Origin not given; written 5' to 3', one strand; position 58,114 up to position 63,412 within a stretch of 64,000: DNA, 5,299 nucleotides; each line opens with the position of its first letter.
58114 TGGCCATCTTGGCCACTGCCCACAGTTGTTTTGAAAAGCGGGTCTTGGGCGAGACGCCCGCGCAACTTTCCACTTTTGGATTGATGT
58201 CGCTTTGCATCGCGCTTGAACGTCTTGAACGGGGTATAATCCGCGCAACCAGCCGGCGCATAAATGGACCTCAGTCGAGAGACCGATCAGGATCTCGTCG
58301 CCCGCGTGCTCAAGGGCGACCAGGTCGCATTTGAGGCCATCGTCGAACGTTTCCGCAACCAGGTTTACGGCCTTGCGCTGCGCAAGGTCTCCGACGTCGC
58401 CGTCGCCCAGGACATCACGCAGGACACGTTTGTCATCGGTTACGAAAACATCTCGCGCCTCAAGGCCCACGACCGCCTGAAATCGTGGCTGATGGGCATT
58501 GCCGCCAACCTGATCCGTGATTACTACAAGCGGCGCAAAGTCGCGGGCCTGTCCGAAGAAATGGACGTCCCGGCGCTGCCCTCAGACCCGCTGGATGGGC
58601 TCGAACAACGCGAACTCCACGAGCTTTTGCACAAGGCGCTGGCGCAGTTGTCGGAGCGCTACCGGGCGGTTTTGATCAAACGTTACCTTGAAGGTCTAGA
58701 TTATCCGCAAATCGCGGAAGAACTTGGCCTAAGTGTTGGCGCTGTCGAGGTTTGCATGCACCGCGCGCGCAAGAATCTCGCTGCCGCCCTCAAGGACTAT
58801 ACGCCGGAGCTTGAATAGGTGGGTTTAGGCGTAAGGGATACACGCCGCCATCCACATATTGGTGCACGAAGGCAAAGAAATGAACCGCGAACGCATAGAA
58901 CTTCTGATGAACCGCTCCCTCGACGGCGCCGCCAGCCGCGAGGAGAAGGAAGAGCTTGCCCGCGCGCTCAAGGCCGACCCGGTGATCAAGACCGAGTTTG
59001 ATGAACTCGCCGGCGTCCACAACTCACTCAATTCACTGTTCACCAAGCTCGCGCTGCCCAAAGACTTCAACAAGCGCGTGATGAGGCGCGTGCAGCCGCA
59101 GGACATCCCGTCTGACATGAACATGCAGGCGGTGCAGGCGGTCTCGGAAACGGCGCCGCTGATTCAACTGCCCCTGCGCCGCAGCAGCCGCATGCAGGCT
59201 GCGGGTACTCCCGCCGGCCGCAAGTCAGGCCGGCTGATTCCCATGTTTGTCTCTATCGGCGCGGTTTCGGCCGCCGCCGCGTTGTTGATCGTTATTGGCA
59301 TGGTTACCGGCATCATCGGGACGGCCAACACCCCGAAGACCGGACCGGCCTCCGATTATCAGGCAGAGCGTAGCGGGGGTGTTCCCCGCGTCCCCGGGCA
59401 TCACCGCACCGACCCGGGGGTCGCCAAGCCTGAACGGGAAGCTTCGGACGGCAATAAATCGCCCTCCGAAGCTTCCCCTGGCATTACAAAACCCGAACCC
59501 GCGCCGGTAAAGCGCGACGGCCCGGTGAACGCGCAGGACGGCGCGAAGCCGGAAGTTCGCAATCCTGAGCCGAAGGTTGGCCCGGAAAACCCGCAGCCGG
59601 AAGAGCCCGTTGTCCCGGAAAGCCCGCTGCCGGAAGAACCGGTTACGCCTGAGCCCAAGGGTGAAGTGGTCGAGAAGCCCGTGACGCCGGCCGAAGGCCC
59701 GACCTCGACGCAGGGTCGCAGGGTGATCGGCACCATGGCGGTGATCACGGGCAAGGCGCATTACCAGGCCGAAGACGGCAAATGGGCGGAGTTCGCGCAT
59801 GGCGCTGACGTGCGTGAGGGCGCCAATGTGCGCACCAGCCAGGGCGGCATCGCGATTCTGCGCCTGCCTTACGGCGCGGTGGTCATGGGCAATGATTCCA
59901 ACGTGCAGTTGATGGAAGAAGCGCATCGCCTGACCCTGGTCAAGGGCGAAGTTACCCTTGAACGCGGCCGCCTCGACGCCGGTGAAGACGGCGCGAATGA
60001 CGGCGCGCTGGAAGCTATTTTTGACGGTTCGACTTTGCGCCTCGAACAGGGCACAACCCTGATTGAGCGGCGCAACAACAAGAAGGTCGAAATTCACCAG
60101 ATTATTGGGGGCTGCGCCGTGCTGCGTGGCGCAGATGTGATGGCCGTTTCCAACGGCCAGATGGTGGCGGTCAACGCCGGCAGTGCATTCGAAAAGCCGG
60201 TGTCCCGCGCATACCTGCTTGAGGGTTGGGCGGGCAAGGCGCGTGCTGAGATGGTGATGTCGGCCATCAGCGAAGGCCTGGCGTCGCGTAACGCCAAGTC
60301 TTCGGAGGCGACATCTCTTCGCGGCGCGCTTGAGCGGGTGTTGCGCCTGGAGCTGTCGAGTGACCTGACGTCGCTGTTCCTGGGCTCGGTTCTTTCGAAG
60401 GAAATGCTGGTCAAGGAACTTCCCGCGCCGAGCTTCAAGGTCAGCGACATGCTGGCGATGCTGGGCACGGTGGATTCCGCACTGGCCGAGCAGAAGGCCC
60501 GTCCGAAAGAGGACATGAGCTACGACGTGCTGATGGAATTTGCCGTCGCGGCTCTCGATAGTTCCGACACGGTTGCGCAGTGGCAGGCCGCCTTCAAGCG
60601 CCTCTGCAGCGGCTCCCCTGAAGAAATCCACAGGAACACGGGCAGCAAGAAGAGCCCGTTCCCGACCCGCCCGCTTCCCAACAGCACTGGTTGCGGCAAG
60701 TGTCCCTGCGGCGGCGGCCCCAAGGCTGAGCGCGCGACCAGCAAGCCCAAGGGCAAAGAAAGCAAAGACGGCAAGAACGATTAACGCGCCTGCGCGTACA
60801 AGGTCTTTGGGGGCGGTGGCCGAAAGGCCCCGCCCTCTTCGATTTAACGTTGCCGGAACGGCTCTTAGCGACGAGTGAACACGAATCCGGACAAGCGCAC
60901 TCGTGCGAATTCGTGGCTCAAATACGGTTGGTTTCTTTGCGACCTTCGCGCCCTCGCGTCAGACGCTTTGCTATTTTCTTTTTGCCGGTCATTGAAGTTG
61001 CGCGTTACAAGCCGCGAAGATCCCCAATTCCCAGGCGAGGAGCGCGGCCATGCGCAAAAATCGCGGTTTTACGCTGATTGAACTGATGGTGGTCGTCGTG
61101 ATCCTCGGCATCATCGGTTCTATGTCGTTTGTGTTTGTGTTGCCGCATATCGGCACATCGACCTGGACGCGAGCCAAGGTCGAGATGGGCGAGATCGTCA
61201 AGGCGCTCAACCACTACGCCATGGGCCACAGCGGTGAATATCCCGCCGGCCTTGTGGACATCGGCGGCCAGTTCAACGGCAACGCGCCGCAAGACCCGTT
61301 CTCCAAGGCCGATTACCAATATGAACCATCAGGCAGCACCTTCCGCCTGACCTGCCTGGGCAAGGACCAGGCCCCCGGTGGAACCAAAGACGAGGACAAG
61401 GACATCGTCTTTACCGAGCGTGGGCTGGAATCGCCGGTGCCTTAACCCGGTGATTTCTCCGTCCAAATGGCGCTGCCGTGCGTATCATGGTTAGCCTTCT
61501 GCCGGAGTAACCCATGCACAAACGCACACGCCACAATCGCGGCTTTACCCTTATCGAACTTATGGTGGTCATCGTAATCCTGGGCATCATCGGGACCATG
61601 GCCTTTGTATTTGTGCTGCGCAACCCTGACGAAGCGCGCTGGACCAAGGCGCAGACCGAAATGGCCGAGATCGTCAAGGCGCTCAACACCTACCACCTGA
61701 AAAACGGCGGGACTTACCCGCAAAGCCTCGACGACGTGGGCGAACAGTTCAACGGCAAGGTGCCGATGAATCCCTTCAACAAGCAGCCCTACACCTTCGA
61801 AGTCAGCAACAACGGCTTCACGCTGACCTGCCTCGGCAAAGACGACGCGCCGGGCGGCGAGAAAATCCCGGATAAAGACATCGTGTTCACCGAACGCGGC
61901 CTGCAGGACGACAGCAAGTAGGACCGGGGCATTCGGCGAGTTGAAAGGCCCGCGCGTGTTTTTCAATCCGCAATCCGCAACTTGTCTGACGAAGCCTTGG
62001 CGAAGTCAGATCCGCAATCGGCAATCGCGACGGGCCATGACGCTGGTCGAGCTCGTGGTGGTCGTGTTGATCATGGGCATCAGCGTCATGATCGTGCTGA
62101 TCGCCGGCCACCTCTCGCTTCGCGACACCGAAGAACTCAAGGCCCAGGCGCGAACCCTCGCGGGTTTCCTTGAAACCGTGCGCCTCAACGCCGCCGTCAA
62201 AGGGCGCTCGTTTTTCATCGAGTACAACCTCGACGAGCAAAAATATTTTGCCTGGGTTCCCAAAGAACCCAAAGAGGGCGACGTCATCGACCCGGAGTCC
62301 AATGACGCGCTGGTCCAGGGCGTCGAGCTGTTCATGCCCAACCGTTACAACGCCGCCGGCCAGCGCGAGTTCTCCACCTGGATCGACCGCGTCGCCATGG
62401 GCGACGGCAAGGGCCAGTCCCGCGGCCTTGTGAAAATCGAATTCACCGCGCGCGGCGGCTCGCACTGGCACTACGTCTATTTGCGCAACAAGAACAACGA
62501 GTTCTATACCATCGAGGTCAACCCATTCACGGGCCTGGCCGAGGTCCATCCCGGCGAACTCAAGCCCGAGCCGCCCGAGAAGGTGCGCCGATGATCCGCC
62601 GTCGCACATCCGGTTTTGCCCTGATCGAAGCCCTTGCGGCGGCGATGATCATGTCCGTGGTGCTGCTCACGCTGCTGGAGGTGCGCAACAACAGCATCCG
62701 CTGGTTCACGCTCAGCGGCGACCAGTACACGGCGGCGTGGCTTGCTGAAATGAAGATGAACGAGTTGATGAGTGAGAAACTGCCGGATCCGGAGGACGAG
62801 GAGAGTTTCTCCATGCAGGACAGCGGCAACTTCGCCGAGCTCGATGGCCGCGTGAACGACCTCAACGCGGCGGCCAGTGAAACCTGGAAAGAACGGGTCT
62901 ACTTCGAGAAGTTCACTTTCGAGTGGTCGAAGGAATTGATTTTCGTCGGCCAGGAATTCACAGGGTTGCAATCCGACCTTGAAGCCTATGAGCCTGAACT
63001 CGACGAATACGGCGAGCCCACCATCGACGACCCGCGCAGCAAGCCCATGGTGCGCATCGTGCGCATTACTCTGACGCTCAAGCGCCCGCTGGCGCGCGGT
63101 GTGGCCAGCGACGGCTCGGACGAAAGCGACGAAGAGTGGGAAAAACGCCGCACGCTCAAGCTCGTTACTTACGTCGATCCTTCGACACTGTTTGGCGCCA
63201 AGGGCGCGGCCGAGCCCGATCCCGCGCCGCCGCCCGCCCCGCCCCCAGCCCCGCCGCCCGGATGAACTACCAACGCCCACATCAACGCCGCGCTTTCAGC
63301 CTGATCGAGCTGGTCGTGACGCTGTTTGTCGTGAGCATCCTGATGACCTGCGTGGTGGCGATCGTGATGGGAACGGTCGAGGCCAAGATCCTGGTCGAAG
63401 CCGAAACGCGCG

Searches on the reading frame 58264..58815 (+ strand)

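Call 94: search_protein_families(library=pfam, proteins=[window:58264-58815:+], max_evalue=0.001)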
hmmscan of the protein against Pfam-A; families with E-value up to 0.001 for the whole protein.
window:58264-58815:+ (184 aa): 5 families
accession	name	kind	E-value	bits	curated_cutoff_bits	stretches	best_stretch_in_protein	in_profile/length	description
PF08281.18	Sigma70_r4_2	-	5.6e-19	68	25.7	1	120-172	2-54/54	Sigma-70, region 4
PF04542.20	Sigma70_r2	-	5.2e-13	49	24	1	26-92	1-69/71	Sigma-70 region 2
PF04545.22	Sigma70_r4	-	5.3e-11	42.3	24.1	1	125-172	1-48/50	Sigma-70, region 4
PF07638.17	Sigma70_ECF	-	4e-05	24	21.1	1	116-177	124-184/185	ECF sigma factor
PF13384.12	HTH_23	-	4.2e-05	23.7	24.6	1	129-161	2-34/50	Homeodomain-like domain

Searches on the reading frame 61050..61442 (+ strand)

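Call 4: search_protein_families(library=pfam, proteins=[window:61050-61442:+], max_evalue=1)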
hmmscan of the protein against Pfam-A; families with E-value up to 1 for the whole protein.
window:61050-61442:+ (131 aa): 2 families
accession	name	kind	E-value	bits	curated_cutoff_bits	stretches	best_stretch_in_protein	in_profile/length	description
PF07963.17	N_methyl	-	1.8e-10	40.4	21.2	1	1-26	1-26/27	Prokaryotic N-terminal methylation motif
PF08334.16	T2SSG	-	2.6e-07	31.1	21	1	34-120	6-106/108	Type II secretion system (T2SS), protein G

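Call 5: search_protein_families(library=ncbifam, proteins=[window:61050-61442:+], max_evalue=1)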
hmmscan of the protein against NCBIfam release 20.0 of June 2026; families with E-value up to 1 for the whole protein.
window:61050-61442:+ (131 aa): 15 families
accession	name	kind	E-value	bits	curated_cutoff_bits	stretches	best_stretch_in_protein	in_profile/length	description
TIGR01710.1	typeII_sec_gspG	equivalog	6.1e-14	52.2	88.85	2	5-66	1-61/134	type II secretion system major pseudopilin GspG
TIGR02532.1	IV_pilin_GFxxxE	domain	2e-08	33.7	16.3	1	5-24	2-21/24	prepilin-type N-terminal cleavage/methylation domain-containing protein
TIGR01708.2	typeII_sec_gspH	equivalog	2.2e-06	27.8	80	1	5-26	2-23/169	type II secretion system minor pseudopilin GspH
NF041775.1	typeIV_PilA_Myxo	equivalog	3.2e-06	27.3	400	1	3-46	9-52/214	type IV pilin protein PilA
NF007862.0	PRK10574.1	equivalog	4.9e-05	23.5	138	1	1-26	1-26/145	prepilin peptidase-dependent pilin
TIGR02596.1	TIGR02596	subfamily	0.0011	19.1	70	1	7-41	1-35/196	Verru_Chthon cassette protein D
NF041013.1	T4P_ComGE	equivalog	0.0011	19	49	1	2-36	1-31/83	competence type IV pilus minor pilin ComGE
NF007800.0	PRK10506.1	equivalog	0.0019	18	158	1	1-24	5-28/163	prepilin peptidase-dependent protein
NF040999.1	pilin_ComGC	equivalog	0.0048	17.1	75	1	5-22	2-19/84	competence type IV pilus major pilin ComGC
NF040982.1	ComGD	equivalog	0.05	14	70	1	4-31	1-27/139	competence type IV pilus minor pilin ComGD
NF038304.1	EPS_HpsC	equivalog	0.063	12.8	200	1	2-46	18-62/318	hormogonium polysaccharide secretion pseudopilin HpsC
TIGR02599.1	TIGR02599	subfamily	0.065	12.5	256.5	1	6-48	1-41/361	Verru_Chthon cassette protein C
NF007848.0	PRK10557.1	equivalog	0.14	11.4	120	1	2-43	8-48/192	prepilin peptidase-dependent protein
NF041002.1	pilin_ComGF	equivalog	0.35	11.1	80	1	4-27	1-25/139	competence type IV pilus minor pilin ComGF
NF038303.1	EPS_HpsB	equivalog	0.39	10.7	150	0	4-22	2-20/211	hormogonium polysaccharide secretion pseudopilin HpsB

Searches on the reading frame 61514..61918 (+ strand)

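Call 4: search_protein_families(library=pfam, proteins=[window:61514-61918:+], max_evalue=1)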
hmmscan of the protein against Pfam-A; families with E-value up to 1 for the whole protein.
window:61514-61918:+ (135 aa): 3 families
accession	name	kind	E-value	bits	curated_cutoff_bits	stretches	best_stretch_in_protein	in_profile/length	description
PF07963.17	N_methyl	-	8.2e-11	41.5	21.2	1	6-31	2-27/27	Prokaryotic N-terminal methylation motif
PF08334.16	T2SSG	-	1.4e-08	35.2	21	1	34-118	2-101/108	Type II secretion system (T2SS), protein G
PF01956.21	EMC3_TMCO1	-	0.057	13.6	27.1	1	12-81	11-81/169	Integral membrane protein EMC3/TMCO1-like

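Call 5: search_protein_families(library=ncbifam, proteins=[window:61514-61918:+], max_evalue=1)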
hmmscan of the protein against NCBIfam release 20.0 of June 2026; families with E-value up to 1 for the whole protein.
window:61514-61918:+ (135 aa): 19 families
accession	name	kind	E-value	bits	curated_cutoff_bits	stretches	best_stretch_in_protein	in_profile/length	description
TIGR01710.1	typeII_sec_gspG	equivalog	1.3e-17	64.1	88.85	2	9-71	1-62/134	type II secretion system major pseudopilin GspG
TIGR02532.1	IV_pilin_GFxxxE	domain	1e-08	34.6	16.3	1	9-30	2-23/24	prepilin-type N-terminal cleavage/methylation domain-containing protein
TIGR01708.2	typeII_sec_gspH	equivalog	1.5e-08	34.8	80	1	9-60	2-50/169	type II secretion system minor pseudopilin GspH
NF041775.1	typeIV_PilA_Myxo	equivalog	3.3e-07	30.5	400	1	7-59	9-61/214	type IV pilin protein PilA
NF007862.0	PRK10574.1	equivalog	5.9e-05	23.2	138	1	7-30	3-26/145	prepilin peptidase-dependent pilin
NF040999.1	pilin_ComGC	equivalog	6.6e-05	23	75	1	9-68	2-60/84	competence type IV pilus major pilin ComGC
NF041013.1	T4P_ComGE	equivalog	0.00087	19.3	49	1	7-61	2-57/83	competence type IV pilus minor pilin ComGE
NF038304.1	EPS_HpsC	equivalog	0.00099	18.8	200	1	3-57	15-70/318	hormogonium polysaccharide secretion pseudopilin HpsC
NF007800.0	PRK10506.1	equivalog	0.0011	18.9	158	1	3-28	3-28/163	prepilin peptidase-dependent protein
TIGR02596.1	TIGR02596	subfamily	0.0018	18.4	70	1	11-44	1-34/196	Verru_Chthon cassette protein D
TIGR01711.1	gspJ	equivalog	0.025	14.4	64.85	1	9-58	1-51/192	type II secretion system minor pseudopilin GspJ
TIGR02599.1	TIGR02599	subfamily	0.036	13.3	256.5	1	10-49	1-40/361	Verru_Chthon cassette protein C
NF009254.0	PRK12612.1-2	equivalog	0.068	13.9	72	1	17-36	65-84/86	putative monovalent cation/H+ antiporter subunit F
NF041002.1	pilin_ComGF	equivalog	0.07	13.4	80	1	8-35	1-29/139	competence type IV pilus minor pilin ComGF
TIGR02523.1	type_IV_pilV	equivalog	0.1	13.1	52.2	1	9-38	2-30/139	type IV pilus modification protein PilV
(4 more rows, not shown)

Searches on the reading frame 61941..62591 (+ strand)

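Call 94: search_protein_families(library=pfam, proteins=[window:61941-62591:+], max_evalue=0.001)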
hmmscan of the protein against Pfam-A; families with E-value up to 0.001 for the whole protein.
window:61941-62591:+ (217 aa): 1 family
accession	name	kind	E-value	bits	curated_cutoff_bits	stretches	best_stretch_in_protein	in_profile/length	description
PF07963.17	N_methyl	-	0.00018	21.4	21.2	1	28-53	2-27/27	Prokaryotic N-terminal methylation motif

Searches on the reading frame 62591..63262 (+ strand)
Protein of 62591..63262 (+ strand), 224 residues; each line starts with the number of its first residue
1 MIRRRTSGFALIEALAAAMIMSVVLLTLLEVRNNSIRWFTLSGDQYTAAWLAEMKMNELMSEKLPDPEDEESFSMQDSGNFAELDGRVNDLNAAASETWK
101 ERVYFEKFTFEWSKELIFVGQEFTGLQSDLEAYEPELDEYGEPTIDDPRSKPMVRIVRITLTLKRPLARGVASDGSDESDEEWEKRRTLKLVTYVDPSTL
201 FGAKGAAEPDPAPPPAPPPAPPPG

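Call 94: search_protein_families(library=pfam, proteins=[window:62591-63262:+], max_evalue=0.001)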
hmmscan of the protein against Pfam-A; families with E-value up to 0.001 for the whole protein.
window:62591-63262:+ (224 aa): 1 family
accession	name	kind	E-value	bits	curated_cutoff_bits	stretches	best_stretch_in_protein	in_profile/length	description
PF07963.17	N_methyl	-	0.00071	19.5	21.2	0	3-28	1-26/27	Prokaryotic N-terminal methylation motif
